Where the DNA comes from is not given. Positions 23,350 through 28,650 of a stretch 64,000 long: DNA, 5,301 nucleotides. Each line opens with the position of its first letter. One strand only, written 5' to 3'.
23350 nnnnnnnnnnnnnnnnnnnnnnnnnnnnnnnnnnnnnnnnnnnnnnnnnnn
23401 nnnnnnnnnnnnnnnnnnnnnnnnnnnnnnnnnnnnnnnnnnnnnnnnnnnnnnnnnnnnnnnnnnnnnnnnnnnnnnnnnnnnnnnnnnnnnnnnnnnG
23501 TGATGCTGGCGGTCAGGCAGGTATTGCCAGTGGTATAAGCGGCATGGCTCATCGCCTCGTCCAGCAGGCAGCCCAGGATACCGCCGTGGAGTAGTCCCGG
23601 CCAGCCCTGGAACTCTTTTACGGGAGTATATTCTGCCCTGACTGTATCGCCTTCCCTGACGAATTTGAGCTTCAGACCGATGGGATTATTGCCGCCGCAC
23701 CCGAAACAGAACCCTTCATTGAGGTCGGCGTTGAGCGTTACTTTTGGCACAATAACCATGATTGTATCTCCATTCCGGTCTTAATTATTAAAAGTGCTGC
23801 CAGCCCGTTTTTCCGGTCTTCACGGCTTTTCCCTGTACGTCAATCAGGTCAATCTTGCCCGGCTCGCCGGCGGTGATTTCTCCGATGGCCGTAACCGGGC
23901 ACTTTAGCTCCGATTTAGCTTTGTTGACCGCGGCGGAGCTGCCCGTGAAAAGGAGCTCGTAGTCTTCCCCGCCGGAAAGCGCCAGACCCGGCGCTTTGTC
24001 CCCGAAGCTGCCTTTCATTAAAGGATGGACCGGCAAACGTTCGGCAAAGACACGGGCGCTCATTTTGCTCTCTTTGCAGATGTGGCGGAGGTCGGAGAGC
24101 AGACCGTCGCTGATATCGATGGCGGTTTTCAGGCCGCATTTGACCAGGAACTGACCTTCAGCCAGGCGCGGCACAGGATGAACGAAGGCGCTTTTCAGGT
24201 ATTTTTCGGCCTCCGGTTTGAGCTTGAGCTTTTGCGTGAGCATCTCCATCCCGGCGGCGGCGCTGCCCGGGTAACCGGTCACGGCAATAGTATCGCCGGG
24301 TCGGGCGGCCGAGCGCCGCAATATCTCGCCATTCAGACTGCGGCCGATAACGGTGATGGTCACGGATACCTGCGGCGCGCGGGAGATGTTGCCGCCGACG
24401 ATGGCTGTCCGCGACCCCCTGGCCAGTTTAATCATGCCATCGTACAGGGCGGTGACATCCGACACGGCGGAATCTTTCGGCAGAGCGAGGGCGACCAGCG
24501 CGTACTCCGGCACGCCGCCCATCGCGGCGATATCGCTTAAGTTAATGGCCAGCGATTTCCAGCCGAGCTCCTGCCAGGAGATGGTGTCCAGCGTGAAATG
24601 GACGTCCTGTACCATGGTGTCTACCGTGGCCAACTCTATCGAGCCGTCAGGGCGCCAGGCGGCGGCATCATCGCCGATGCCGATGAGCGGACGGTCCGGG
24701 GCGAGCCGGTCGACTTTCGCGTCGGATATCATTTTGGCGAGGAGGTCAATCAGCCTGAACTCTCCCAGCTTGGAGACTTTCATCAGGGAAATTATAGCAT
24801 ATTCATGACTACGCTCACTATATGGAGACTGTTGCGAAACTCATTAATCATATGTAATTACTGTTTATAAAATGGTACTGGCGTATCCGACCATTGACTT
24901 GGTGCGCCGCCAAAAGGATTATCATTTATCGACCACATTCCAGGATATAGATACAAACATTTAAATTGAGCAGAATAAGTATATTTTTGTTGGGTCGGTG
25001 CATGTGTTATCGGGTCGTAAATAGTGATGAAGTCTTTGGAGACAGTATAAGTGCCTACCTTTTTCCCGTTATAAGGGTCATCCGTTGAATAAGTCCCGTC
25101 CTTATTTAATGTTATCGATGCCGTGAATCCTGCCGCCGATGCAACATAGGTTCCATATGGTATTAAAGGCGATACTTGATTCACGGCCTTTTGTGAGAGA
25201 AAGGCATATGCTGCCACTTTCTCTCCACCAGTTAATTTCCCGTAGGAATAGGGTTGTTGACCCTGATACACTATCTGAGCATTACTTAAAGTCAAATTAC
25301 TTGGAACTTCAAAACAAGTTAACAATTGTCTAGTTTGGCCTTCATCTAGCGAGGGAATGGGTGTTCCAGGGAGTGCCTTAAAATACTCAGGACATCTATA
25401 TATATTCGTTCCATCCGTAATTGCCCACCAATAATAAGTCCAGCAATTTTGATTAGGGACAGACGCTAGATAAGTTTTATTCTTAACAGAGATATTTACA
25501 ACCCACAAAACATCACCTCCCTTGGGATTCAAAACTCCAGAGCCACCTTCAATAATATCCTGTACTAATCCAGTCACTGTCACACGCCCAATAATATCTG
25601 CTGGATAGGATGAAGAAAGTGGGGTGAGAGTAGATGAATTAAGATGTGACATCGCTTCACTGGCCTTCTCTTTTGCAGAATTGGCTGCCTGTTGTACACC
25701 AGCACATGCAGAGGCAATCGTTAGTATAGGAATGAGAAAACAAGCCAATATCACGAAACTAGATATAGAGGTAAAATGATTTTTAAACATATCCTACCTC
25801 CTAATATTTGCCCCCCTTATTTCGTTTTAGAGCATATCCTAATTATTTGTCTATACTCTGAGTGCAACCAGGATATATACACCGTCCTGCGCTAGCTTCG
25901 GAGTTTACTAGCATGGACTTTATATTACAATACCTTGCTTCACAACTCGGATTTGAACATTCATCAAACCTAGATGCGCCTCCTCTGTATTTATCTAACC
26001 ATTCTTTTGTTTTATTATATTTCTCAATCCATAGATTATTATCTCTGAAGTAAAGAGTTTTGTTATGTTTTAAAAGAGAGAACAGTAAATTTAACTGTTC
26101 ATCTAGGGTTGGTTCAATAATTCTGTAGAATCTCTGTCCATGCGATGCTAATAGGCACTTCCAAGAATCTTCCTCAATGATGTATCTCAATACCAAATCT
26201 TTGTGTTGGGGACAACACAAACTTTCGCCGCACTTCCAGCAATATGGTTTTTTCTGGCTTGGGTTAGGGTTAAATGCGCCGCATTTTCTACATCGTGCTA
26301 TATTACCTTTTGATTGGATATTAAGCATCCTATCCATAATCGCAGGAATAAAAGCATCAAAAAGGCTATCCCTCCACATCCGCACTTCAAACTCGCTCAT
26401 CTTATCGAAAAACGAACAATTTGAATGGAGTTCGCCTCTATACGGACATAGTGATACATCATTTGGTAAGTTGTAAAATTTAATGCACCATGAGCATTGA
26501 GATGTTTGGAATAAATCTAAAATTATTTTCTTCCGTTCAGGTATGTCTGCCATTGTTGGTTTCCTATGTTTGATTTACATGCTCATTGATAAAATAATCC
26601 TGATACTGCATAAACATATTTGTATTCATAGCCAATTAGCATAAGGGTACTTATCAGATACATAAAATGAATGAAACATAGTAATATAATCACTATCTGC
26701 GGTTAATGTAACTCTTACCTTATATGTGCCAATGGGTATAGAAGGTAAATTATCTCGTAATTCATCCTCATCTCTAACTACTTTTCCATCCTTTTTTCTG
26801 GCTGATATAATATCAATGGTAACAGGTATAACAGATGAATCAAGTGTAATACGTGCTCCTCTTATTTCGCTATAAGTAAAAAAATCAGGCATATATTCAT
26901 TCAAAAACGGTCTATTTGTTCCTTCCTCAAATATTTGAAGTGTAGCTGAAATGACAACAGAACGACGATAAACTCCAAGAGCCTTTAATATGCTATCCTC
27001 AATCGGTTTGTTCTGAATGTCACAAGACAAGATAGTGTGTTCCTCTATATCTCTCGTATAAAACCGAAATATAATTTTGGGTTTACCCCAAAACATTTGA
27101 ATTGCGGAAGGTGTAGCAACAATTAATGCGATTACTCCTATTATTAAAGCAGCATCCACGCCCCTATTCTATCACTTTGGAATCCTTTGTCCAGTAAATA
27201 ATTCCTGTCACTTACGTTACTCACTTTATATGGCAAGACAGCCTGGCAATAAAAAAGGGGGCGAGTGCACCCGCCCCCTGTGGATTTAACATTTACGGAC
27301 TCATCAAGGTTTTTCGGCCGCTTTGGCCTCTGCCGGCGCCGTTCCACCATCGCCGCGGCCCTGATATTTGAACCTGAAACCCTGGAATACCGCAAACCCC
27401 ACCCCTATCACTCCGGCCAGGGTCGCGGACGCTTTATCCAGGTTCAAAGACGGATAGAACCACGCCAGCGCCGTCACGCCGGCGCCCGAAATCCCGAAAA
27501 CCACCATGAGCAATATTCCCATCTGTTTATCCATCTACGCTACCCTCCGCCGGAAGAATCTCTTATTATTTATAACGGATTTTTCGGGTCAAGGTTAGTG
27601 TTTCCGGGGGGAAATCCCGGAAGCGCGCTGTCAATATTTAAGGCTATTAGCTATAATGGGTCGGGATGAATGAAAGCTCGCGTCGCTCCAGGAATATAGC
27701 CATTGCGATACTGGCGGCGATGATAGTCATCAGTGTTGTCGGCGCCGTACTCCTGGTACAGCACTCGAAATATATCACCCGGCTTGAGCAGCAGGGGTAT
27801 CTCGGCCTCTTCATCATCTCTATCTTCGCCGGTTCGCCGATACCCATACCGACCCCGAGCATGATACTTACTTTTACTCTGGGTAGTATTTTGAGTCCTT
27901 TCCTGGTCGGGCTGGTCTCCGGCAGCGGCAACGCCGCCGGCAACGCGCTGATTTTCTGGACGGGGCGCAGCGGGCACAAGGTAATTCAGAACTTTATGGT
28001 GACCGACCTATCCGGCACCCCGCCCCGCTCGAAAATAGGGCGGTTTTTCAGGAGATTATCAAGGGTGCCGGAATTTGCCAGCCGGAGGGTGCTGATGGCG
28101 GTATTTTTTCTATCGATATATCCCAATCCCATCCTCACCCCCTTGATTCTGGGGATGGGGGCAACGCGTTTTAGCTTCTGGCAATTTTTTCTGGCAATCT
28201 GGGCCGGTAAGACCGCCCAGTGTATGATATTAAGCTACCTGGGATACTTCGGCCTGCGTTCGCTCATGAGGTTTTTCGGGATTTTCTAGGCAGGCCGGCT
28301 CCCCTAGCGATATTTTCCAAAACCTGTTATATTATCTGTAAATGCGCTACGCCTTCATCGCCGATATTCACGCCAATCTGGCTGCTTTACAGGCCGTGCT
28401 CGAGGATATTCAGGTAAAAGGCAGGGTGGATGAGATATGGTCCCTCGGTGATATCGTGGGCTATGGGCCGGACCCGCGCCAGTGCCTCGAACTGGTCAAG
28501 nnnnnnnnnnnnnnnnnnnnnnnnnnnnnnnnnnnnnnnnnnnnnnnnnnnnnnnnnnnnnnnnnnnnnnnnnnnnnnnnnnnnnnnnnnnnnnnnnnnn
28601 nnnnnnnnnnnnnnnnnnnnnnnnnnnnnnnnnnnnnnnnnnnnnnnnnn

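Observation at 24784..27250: Sharply AT-rich three-gene island of unknown function between thiL and a small membrane-protein gene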

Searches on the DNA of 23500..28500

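Call 118: search_rna_families(source=window, start=23500, end=28500, threshold=evalue, max_evalue=1)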
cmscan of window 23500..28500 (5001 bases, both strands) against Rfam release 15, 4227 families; matches with E-value up to 1: 1.
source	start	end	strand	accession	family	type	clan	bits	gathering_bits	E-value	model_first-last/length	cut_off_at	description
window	24662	24762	+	RF00062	HgcC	Gene;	-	23.3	50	0.025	1-130/130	no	HgcC family RNA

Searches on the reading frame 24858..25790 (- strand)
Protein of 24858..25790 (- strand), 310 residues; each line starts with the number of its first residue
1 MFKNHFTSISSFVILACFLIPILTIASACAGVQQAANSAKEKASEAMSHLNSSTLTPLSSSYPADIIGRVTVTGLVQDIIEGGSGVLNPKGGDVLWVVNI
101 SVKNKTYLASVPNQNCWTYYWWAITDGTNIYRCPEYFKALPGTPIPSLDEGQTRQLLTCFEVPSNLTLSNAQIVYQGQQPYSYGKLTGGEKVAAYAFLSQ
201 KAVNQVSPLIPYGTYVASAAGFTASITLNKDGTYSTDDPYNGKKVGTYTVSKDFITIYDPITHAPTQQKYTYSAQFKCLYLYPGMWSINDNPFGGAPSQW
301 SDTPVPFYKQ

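Call 3: search_protein_families(library=pfam, proteins=[window:24858-25790:-], max_evalue=1)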
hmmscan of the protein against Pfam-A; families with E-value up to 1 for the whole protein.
window:24858-25790:- (310 aa): 2 families
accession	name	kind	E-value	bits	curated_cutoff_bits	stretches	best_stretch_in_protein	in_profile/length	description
PF04170.18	NlpE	-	0.045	15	22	1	217-250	8-41/86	NlpE N-terminal domain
PF13648.12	Lipocalin_4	-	0.84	11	22.4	0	225-259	27-69/89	Lipocalin-like domain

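Call 4: search_protein_families(library=padloc, proteins=[window:24858-25790:-], max_evalue=1)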
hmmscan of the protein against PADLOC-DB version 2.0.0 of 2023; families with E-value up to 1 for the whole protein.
window:24858-25790:- (310 aa): 0 families

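Call 5: search_protein_families(library=phrogs, proteins=[window:24858-25790:-], max_evalue=1)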
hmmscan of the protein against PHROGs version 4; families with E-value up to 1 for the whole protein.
window:24858-25790:- (310 aa): 0 families

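Call 6: search_protein_families(library=ncbifam, proteins=[window:24858-25790:-], max_evalue=1)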
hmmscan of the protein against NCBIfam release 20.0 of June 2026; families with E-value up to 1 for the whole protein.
window:24858-25790:- (310 aa): 0 families

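Call 24: find_homologous_proteins(query=window:24858-25790:-)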
Query window:24858-25790:- (310 aa): 16 proteins with E <= 0.001 among 1356 candidates.
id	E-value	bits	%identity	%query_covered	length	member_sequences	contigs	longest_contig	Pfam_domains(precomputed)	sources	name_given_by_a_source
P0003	8.2e-209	710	100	100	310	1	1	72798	-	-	-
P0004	1.8e-55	207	45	84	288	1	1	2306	-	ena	-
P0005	8.9e-55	204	46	84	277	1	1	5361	-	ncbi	-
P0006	1.1e-35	142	48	48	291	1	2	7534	-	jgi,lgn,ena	-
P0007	8.0e-34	135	35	95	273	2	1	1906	-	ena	-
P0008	2.5e-33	134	38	80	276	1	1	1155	-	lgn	-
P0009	3.0e-32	130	35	88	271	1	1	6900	-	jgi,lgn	jgi:hypothetical protein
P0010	2.3e-31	127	45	49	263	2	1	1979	-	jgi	-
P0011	1.2e-28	118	40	68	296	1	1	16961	-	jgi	jgi:hypothetical protein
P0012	1.9e-23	101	43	49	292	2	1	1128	-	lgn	-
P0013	5.7e-23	100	34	62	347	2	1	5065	-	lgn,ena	-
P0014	7.2e-22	96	37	62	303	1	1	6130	-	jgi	-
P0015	2.5e-21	94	52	34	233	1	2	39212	-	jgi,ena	-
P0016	3.9e-20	91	39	48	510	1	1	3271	-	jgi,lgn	-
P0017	6.5e-20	90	39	47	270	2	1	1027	-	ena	-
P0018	8.9e-18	83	46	36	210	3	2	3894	-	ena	-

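Call 28: find_encoding_contigs(protein=P0005, flank=5000, max_places=3)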
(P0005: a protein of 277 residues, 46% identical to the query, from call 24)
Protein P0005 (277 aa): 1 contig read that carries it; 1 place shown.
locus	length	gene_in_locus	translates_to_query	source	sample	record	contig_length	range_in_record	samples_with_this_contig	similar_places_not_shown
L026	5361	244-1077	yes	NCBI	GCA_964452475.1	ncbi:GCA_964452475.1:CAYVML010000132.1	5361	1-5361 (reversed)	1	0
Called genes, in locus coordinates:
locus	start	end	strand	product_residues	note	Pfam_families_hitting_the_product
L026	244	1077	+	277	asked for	-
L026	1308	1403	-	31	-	-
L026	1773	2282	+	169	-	PF18967:PycTM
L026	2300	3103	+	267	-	-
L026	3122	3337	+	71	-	-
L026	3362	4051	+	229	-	-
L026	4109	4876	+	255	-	PF08986:DUF1889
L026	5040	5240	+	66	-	-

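Call 35: find_encoding_contigs(protein=P0011, flank=8000, max_places=2)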
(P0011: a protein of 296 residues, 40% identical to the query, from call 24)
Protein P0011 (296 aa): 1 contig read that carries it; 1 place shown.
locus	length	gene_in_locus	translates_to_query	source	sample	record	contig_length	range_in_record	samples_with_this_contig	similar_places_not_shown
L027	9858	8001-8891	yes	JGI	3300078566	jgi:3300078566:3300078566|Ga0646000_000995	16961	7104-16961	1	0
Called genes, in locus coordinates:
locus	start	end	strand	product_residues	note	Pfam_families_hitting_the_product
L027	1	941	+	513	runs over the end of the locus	PF01565:FAD_binding_4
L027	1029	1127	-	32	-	-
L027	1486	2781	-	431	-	PF05977:MFS_3, PF07690:MFS_1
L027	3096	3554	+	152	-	PF22381:Staph_reg_Sar_Rot (weak), PF01047:MarR, PF12802:MarR_2, PF13463:HTH_27 (weak)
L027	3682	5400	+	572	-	PF07690:MFS_1, PF00083:Sugar_tr (weak), PF07690:MFS_1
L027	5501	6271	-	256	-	PF01061:ABC2_membrane, PF12679:ABC2_membrane_2, PF12698:ABC2_membrane_3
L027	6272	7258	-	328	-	PF00005:ABC_tran, PF13304:AAA_21 (faint), PF13732:DrrA1-3_C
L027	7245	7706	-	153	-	PF01047:MarR, PF12802:MarR_2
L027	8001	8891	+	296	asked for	-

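Call 36: find_encoding_contigs(protein=P0015, flank=8000, max_places=2)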
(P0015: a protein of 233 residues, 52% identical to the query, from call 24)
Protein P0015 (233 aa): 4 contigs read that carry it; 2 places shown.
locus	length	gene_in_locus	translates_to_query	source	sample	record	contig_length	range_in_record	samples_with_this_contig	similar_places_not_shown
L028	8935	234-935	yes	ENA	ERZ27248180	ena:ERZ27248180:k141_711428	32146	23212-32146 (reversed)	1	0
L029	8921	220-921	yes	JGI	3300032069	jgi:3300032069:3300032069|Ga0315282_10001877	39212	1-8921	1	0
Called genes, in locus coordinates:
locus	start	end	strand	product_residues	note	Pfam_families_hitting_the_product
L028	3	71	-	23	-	?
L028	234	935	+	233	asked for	-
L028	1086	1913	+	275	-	PF01261:AP_endonuc_2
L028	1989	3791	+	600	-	PF06480:FtsH_ext (weak), PF00004:AAA, PF07728:AAA_5 (weak), PF17862:AAA_lid_3, PF01434:Peptidase_M41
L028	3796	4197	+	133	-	PF02391:MoaE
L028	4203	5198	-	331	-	PF00348:polyprenyl_synt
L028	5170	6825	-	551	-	PF00133:tRNA-synt_1, PF01406:tRNA-synt_1e (faint), PF09334:tRNA-synt_1g, PF19303:Anticodon_3, PF08264:Anticodon_1 (weak)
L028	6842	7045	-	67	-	-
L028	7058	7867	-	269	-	PF00590:TP_methylase, PF23016:RsmI_C (faint)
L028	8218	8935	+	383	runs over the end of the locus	PF00478:IMPDH, PF01070:FMN_dh, PF01645:Glu_synthase (faint)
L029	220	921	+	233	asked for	-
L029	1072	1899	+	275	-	PF01261:AP_endonuc_2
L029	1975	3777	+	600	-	PF06480:FtsH_ext (weak), PF00004:AAA, PF07728:AAA_5 (weak), PF17862:AAA_lid_3, PF01434:Peptidase_M41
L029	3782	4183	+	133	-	PF02391:MoaE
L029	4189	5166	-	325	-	PF00348:polyprenyl_synt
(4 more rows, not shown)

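Call 37: find_encoding_contigs(protein=P0006, flank=6000, max_places=2)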
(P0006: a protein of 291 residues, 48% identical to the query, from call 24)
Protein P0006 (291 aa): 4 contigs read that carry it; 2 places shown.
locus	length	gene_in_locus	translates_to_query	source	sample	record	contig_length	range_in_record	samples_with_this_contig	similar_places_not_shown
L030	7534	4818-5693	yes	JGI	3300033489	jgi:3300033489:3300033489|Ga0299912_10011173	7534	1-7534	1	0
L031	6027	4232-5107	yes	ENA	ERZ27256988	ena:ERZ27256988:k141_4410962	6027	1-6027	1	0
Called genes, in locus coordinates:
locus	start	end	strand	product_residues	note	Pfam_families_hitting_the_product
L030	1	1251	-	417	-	?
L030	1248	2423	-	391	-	PF02481:DNA_processg_A, PF17782:WHD_DprA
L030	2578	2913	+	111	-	-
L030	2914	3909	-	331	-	PF05598:DUF772 (weak), PF01609:DDE_Tnp_1, PF13612:DDE_Tnp_1_3, PF13359:DDE_Tnp_4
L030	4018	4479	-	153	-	PF01381:HTH_3 (weak), PF13384:HTH_23 (faint), PF12728:HTH_17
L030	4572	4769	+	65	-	PF12728:HTH_17, PF13384:HTH_23 (faint)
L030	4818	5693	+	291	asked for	-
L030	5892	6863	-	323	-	-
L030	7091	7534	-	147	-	?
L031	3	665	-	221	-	?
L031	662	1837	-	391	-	PF02481:DNA_processg_A, PF17782:WHD_DprA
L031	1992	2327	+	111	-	-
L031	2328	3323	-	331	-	PF05598:DUF772 (weak), PF01609:DDE_Tnp_1, PF13612:DDE_Tnp_1_3, PF13359:DDE_Tnp_4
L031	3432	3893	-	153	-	PF01381:HTH_3 (weak), PF13384:HTH_23 (faint), PF12728:HTH_17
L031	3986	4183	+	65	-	PF12728:HTH_17, PF13384:HTH_23 (faint)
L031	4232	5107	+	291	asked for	-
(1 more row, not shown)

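Call 63: predict_structure(alignment_id=A3)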
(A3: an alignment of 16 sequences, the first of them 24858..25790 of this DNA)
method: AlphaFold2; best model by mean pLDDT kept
length: 310 residues; sequences in the alignment: 16
mean_pLDDT: 79.8   pTM: 0.57
mean pLDDT of the five models: 79.8, 77.7, 77.0, 76.2, 75.8
residues with pLDDT >= 90: 114; 70-90: 106; 50-70: 77; < 50: 13
segments of 3 or more residues with pLDDT < 50: 1-3, 291-295
pLDDT, mean of each block of 10 residues (from residue 1): 51 73 63 64 56 78 96 87 73 93 86 57 94 76 67 90 96 93 95 89 71 90 91 88 88 82 85 89 67 54 90
secondary structure, 60 per line:
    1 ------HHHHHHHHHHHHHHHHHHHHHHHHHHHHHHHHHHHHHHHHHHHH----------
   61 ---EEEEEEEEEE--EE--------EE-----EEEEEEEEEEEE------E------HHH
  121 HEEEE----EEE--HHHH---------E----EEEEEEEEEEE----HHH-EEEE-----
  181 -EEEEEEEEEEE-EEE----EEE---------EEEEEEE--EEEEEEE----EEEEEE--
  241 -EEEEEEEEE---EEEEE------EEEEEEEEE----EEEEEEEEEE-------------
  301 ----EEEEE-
elements in order: H7-50 E64-73 E93-104 H118-121 E122-125 E130-132 H135-138 E153-163 E172-175 E182-192 E194-196 E201-203 E213-219 E222-228 E233-238 E242-250 E254-258 E265-273 E278-287 E305-309

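Call 66: search_solved_structures(query=A3, max_evalue=1)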
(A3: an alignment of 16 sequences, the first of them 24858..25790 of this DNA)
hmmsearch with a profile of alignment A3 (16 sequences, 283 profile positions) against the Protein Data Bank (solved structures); distinct sequences matched with E-value up to 1: 1.
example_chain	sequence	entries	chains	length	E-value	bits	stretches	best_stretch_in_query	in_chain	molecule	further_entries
2yt6_A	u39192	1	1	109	0.87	12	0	32-84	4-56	Adult male urinary bladder cDNA, RIKEN full-length enriched library, clone:9530076O17 prod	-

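Call 70: fold_search(model_id=the predicted structure, library=pdb)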
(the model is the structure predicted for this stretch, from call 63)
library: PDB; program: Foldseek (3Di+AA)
matches with E <= 10: 1431; with E <= 0.001: 0
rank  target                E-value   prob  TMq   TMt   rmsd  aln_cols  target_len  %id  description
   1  9a4z_A                4.0e-03  1.00  0.28  0.44   5.2       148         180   11  Integrative model of YXKC-DACA by crosslinking MS and deep learning (released 2024-09-18)
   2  5bxg                  8.7e-03  0.99  0.23  0.40   8.3       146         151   12  Crystal structure of an uncharacterized beta-sandwich protein (CD630_09570) from Clostridium difficile 630 at 1.90 A res (released 2015-07-08)
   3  4r96_E                9.6e-03  0.44  0.18  0.23  17.3       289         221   10  Structure of a Llama Glama Fab 48A2 against human cMet (released 2015-06-24)
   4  6shg_L                1.1e-02  0.51  0.18  0.23  15.2       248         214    9  Diffraction data for RoAb13 crystal co-crystallised with PIYDIN and its RoAb13 structure (released 2020-07-15)
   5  4hcr_L                1.2e-02  0.30  0.16  0.20  17.2       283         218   13  Crystal structure of human MAdCAM-1 D1D2 complexed with Fab PF-547659 (released 2013-01-23)
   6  4eae_A                1.6e-02  0.99  0.21  0.31   6.3       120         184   12  The crystal structure of a functionally unknown protein from Listeria monocytogenes EGD-e (released 2012-04-04)
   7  6wmw_L                1.6e-02  0.33  0.17  0.22  17.1       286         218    9  GFRAL receptor bound with two antibody Fabs (3P10, 25M22) (released 2020-07-15)
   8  5bk5_A                1.8e-02  0.33  0.17  0.22  16.4       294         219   10  Crystal structure of the anti-circumsporozoite protein 663 germline antibody (released 2017-12-13)
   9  4r96_A                2.1e-02  0.44  0.19  0.24  16.4       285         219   11  Structure of a Llama Glama Fab 48A2 against human cMet (released 2015-06-24)
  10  1gc1_L                2.1e-02  0.35  0.17  0.22  16.8       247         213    9  HIV-1 GP120 CORE COMPLEXED WITH CD4 AND A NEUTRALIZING HUMAN ANTIBODY (released 1998-07-08)
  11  9kkj_L                2.3e-02  0.33  0.18  0.23  16.2       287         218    9  Structure of Nectin-4 D1 domain in complex with the Fab fragment of 9MW2821 mAb (released 2025-11-19)
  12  5bk5_C                2.4e-02  0.38  0.18  0.23  15.1       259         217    9  Crystal structure of the anti-circumsporozoite protein 663 germline antibody (released 2017-12-13)
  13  9kwe_L                2.6e-02  0.15  0.13  0.17  17.0       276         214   10  Cryo-EM structure of the ICT01-BTN3A1/BTN3A2 complex (released 2025-12-10)
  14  9axp_L                2.7e-02  0.23  0.15  0.19  16.8       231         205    9  Crystal Structure of HY11-7E1_Hu3 Fab in Complex with Carfentanil (released 2024-10-02)
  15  8dwo_L                2.8e-02  0.54  0.15  0.31  10.4       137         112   15  Cryo-EM Structure of Eastern Equine Encephalitis Virus in complex with SKE26 Fab (released 2023-07-19)
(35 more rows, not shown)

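Call 78: search_protein_families(library=pfam, alignment_id=A3, max_evalue=1)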
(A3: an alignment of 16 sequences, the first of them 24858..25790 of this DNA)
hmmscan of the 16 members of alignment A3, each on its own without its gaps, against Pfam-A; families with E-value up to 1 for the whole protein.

A. member 1, window:24858-25790:- (310 aa): 2 families
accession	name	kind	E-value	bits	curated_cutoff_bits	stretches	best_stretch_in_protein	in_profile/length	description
PF04170.18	NlpE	-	0.045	15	22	1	217-250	8-41/86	NlpE N-terminal domain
PF13648.12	Lipocalin_4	-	0.84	11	22.4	0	225-259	27-69/89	Lipocalin-like domain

B. families by the number of members that match (of 16 scanned): 20 families
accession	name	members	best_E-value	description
PF11611.13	DUF4352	7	0.0016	Domain of unknown function (DUF4352)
PF04170.18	NlpE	2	0.031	NlpE N-terminal domain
PF01599.25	Ribosomal_S27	1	0.0003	Ribosomal protein S27a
PF12760.12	Zn_ribbon_IS1595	1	0.005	Transposase zinc-ribbon domain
PF16435.11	DUF5032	1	0.01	Domain of unknown function (DUF5032)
PF14354.12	Lar_restr_allev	1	0.021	Restriction alleviation protein Lar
PF14506.12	CppA_N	1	0.026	CppA N-terminal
PF01594.21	AI-2E_transport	1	0.033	AI-2E family transporter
PF08271.17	Zn_Ribbon_TF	1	0.074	TFIIB zinc-binding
PF05569.17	Peptidase_M56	1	0.099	BlaR1 peptidase M56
PF17859.6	Pelovaterin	1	0.11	Pelovaterin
PF12456.14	hSac2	1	0.12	Inositol phosphatase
PF12794.12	MscS_TM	1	0.14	Mechanosensitive ion channel inner membrane domain 1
PF19052.5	BRINP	1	0.15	BMP/retinoic acid-inducible neural-specific protein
PF00335.26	Tetraspanin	1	0.22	Tetraspanin family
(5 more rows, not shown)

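Call 79: find_encoding_contigs(protein=P0018, flank=4000, max_places=3)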
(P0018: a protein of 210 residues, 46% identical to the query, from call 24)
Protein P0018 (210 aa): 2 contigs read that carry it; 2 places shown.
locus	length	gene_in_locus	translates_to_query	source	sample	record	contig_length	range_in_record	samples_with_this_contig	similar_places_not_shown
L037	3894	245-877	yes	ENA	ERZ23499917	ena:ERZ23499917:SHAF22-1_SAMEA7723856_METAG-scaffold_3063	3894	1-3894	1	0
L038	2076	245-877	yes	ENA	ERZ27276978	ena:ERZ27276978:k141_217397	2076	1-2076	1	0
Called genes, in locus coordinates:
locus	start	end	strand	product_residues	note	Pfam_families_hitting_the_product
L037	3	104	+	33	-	?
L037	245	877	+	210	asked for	-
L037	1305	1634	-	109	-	-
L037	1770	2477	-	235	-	-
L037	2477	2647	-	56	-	-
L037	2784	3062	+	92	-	-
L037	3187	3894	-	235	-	?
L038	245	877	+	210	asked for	-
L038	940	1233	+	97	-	-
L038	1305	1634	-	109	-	-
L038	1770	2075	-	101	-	?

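Call 80: find_encoding_contigs(protein=P0016, flank=4000, max_places=2)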
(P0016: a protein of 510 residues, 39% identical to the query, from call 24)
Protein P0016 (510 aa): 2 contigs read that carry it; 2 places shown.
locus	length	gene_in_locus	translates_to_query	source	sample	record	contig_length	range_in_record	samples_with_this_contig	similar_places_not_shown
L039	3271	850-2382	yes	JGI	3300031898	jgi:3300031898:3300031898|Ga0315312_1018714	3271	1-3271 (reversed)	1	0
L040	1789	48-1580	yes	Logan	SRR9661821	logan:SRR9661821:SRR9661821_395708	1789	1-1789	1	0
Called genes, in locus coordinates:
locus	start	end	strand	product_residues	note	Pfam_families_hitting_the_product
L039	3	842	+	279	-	?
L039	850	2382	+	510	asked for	-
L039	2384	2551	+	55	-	-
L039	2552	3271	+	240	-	?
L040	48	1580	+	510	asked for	-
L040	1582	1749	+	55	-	-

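Call 102: find_related_loci(query=A6, collection=viral_contigs, flank=8000)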
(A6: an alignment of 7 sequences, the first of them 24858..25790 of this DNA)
Query A6 (310 aa) in viral_contigs; peptide patterns used: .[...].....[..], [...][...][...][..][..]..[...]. (x = any residue, [..] = any of these).
57 stretches matched a pattern, but none encodes a relative of the query by tblastn (E <= 1e-3).

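Call 104: search_dna_similar(query=window:24858-25790:-, collection=phages, mode=protein, max_evalue=0.001, max_rows=8)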
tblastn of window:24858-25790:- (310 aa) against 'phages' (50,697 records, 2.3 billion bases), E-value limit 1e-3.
No match.

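Call 107: search_dna_similar(query=window:24858-25790:-, collection=plasmids, mode=protein, max_evalue=0.001, max_rows=8)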
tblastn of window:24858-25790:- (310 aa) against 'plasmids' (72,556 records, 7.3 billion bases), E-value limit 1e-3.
No match.
